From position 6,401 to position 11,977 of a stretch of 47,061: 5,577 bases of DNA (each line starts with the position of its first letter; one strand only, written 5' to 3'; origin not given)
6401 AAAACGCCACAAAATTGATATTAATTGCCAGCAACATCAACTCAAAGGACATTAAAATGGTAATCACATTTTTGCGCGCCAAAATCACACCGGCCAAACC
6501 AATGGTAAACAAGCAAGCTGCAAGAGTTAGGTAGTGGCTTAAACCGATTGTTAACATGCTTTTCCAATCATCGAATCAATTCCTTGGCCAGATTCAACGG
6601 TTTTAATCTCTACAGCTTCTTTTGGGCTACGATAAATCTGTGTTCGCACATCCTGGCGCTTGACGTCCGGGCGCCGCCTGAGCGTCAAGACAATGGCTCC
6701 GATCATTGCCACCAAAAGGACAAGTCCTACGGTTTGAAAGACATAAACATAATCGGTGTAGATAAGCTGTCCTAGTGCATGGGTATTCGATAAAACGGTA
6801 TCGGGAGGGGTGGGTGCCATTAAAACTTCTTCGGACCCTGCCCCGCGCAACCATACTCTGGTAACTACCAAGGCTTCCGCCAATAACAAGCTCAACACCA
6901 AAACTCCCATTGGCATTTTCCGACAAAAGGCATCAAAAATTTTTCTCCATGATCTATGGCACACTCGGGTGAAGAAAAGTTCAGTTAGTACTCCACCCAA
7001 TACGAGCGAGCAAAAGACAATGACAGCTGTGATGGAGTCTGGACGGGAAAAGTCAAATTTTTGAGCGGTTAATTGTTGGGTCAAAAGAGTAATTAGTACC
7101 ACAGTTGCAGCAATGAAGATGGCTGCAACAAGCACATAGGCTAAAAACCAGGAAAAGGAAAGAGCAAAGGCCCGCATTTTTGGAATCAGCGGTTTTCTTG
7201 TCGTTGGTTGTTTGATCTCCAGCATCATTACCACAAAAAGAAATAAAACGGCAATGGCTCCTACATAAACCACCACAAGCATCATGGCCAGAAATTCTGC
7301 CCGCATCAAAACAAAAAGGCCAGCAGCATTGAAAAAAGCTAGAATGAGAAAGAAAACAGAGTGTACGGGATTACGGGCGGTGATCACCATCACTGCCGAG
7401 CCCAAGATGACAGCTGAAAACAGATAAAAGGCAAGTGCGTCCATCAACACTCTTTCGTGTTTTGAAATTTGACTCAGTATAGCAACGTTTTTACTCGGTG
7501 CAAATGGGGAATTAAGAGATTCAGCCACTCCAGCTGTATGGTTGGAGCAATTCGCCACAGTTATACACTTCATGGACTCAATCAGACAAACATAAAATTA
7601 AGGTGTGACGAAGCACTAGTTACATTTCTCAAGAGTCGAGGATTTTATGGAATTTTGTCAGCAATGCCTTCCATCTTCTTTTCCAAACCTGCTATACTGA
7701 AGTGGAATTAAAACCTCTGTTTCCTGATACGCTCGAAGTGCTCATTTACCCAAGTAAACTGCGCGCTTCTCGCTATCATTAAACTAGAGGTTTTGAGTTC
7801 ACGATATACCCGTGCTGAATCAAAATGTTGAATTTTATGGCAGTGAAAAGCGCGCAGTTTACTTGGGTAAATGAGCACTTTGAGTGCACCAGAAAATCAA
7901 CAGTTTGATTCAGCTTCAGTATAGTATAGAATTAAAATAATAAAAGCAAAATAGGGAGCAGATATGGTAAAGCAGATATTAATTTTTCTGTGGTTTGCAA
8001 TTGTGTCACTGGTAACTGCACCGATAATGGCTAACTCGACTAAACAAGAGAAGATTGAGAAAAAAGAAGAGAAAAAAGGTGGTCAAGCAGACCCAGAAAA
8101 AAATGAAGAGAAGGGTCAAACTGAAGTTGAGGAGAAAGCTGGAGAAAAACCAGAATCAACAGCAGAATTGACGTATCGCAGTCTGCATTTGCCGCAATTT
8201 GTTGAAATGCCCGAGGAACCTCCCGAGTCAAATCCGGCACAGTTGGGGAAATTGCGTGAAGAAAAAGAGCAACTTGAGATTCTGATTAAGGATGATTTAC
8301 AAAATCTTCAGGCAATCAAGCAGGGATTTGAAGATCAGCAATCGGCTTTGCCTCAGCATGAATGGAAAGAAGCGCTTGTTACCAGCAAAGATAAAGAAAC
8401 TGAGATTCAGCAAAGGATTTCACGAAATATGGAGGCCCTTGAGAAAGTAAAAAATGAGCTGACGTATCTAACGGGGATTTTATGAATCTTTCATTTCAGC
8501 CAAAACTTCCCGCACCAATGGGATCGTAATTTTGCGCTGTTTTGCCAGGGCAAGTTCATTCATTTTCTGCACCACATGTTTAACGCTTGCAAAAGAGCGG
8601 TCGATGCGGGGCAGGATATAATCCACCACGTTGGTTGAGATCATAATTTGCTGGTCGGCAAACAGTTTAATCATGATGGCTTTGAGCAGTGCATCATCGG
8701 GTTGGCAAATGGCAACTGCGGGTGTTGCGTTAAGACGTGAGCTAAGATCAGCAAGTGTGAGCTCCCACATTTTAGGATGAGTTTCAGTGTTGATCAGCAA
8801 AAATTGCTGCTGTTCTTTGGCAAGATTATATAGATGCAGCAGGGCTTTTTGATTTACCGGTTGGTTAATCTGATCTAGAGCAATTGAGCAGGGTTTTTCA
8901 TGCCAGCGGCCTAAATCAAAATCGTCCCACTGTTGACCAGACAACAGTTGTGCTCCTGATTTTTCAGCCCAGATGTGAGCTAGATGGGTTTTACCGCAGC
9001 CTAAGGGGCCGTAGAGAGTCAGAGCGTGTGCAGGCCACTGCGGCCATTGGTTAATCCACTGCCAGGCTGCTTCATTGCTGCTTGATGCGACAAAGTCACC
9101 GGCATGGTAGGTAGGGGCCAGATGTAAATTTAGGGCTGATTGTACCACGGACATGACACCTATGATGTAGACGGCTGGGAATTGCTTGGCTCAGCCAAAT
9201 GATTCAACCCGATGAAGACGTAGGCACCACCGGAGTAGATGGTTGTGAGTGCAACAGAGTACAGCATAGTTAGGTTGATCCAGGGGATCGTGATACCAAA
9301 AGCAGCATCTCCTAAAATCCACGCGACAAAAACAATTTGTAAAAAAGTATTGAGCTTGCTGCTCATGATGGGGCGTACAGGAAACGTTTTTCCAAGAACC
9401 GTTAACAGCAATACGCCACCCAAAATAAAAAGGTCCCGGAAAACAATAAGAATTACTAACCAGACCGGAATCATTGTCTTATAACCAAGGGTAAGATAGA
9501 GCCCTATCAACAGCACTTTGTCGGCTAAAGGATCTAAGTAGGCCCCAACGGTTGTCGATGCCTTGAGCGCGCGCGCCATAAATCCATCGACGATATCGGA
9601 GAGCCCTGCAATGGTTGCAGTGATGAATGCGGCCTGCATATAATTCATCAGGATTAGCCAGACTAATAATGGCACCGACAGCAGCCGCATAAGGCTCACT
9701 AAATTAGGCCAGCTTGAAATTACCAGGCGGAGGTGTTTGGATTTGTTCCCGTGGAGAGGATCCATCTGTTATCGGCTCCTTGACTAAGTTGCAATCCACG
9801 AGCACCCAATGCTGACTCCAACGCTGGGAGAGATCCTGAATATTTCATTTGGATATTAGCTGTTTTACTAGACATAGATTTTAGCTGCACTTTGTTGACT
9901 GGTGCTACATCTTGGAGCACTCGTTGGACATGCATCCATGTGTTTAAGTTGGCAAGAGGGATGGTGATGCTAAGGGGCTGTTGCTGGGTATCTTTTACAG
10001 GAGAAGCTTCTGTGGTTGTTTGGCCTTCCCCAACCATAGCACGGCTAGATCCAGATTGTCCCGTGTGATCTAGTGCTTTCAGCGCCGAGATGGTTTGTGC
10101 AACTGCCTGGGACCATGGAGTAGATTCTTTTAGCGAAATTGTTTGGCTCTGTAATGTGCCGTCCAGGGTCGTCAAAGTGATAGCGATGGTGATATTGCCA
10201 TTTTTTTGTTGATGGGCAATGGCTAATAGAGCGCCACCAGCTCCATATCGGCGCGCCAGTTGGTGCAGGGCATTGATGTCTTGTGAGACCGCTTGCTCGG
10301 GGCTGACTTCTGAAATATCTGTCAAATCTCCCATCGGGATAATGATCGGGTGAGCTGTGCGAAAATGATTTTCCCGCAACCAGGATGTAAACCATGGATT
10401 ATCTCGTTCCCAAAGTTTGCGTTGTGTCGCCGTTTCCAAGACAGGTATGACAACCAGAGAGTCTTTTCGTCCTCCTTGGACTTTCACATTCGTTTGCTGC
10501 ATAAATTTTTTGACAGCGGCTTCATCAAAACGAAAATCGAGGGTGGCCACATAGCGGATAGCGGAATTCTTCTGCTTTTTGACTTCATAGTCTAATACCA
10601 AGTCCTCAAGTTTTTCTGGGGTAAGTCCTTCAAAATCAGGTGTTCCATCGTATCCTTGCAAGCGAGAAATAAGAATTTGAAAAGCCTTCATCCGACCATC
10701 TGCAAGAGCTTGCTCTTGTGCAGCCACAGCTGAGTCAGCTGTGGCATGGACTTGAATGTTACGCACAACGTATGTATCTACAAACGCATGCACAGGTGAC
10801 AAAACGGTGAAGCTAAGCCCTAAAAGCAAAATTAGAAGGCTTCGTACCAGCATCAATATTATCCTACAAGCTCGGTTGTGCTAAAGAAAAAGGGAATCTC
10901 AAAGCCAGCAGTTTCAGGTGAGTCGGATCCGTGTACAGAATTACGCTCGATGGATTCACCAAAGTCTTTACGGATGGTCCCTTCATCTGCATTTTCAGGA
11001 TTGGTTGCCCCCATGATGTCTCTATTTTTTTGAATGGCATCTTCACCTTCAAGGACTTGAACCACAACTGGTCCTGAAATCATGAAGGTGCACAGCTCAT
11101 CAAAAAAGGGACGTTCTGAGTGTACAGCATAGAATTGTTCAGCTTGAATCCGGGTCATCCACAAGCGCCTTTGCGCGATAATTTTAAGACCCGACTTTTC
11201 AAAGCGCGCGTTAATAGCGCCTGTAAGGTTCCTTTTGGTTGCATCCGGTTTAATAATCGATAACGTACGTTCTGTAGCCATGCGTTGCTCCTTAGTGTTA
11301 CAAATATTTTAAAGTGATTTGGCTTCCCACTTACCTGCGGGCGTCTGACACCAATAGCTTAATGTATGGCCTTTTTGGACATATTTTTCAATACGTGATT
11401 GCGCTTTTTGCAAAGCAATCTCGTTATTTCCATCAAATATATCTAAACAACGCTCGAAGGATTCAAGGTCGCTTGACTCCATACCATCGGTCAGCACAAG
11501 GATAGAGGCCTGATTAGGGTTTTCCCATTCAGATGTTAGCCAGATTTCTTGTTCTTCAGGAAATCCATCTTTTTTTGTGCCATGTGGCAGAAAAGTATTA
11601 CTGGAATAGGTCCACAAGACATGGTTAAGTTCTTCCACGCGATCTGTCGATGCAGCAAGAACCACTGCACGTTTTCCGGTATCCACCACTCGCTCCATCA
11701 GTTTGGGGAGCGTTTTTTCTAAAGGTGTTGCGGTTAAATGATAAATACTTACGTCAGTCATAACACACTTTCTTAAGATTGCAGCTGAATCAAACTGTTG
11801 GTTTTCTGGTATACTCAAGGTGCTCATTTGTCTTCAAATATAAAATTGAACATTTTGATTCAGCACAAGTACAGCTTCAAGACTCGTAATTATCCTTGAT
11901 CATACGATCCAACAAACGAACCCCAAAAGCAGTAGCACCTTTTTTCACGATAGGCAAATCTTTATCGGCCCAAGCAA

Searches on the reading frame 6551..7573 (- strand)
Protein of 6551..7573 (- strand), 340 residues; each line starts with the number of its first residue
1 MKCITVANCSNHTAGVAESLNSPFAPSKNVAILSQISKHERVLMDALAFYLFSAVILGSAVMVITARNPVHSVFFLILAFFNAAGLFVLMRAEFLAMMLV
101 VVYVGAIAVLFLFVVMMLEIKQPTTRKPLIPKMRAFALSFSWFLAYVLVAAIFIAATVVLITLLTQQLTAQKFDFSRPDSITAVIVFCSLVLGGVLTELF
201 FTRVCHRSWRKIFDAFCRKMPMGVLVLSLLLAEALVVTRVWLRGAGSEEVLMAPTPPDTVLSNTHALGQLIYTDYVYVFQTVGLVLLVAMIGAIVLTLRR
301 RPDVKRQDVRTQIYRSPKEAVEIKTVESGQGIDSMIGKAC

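Call 7: search_protein_families(library=pfam, proteins=[window:6551-7573:-], max_evalue=0.001)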
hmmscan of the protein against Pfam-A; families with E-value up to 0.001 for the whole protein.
window:6551-7573:- (340 aa): 1 family
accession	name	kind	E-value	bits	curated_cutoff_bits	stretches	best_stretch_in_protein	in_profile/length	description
PF00499.25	Oxidored_q3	-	9.6e-37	126.4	33.2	2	59-164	1-99/146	NADH-ubiquinone/plastoquinone oxidoreductase chain 6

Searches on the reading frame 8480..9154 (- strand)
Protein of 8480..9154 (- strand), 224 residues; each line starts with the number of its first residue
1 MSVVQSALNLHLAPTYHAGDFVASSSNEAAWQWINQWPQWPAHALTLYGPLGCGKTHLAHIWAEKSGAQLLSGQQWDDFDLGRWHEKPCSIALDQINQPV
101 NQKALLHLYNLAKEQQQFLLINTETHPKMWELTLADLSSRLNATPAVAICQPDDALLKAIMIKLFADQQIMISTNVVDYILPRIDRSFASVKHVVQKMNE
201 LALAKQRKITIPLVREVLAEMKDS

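Call 7: search_protein_families(library=pfam, proteins=[window:8480-9154:-], max_evalue=0.001)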
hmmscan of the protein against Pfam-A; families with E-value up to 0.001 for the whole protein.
window:8480-9154:- (224 aa): 4 families
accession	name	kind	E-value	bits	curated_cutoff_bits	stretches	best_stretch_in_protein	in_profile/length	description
PF22688.2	Hda_lid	-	5.5e-11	42.7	27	1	168-218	15-65/65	Hda, lid domain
PF00308.24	Bac_DnaA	-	6.2e-06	26.9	23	0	14-62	3-54/162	Bacterial DnaA ATPAse domain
PF13671.12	AAA_33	-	0.00044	21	27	1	47-158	4-112/143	AAA domain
PF00004.35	AAA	-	0.0006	20.7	21.2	0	46-72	2-28/131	ATPase family associated with various cellular activities (AAA)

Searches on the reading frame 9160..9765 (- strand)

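Call 7: search_protein_families(library=pfam, proteins=[window:9160-9765:-], max_evalue=0.001)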
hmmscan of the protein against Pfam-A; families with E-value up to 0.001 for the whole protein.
window:9160-9765:- (201 aa): 1 family
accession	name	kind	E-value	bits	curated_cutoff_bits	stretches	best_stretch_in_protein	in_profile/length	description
PF01066.26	CDP-OH_P_transf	-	3.5e-26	92.9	22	1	19-165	3-147/152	CDP-alcohol phosphatidyltransferase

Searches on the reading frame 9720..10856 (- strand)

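Call 7: search_protein_families(library=pfam, proteins=[window:9720-10856:-], max_evalue=0.001)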
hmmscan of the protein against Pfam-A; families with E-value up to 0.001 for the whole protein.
window:9720-10856:- (378 aa): 1 family
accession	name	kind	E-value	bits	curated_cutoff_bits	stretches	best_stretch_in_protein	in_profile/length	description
PF09839.14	DUF2066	-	1.6e-22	80.5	23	1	42-256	12-224/232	Uncharacterized protein conserved in bacteria (DUF2066)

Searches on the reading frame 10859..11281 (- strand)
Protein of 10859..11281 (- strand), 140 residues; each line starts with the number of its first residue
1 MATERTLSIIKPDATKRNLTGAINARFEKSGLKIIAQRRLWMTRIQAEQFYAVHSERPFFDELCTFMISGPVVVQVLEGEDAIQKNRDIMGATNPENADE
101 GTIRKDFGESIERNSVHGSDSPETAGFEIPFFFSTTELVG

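Call 62: search_protein_families(library=pfam, proteins=[window:10859-11281:-], max_evalue=0.001)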
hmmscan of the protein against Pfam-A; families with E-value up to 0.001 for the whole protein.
window:10859-11281:- (140 aa): 1 family
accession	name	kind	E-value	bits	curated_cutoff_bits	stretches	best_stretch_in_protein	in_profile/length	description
PF00334.24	NDK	-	9.3e-56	187.9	27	1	4-137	1-134/135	Nucleoside diphosphate kinase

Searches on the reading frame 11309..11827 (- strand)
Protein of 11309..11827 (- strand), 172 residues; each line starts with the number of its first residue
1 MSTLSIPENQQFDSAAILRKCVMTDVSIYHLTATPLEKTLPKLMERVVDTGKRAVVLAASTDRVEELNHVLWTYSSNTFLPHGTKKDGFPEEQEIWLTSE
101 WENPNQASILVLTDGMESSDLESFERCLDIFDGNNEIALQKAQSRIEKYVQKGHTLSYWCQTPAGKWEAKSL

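Call 62: search_protein_families(library=pfam, proteins=[window:11309-11827:-], max_evalue=0.001)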
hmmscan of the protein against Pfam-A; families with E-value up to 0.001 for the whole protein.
window:11309-11827:- (172 aa): 1 family
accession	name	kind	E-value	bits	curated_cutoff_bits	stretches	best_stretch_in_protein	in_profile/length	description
PF04364.18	DNA_pol3_chi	-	9.6e-28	97.5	25.4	1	23-156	1-134/135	DNA polymerase III chi subunit, HolC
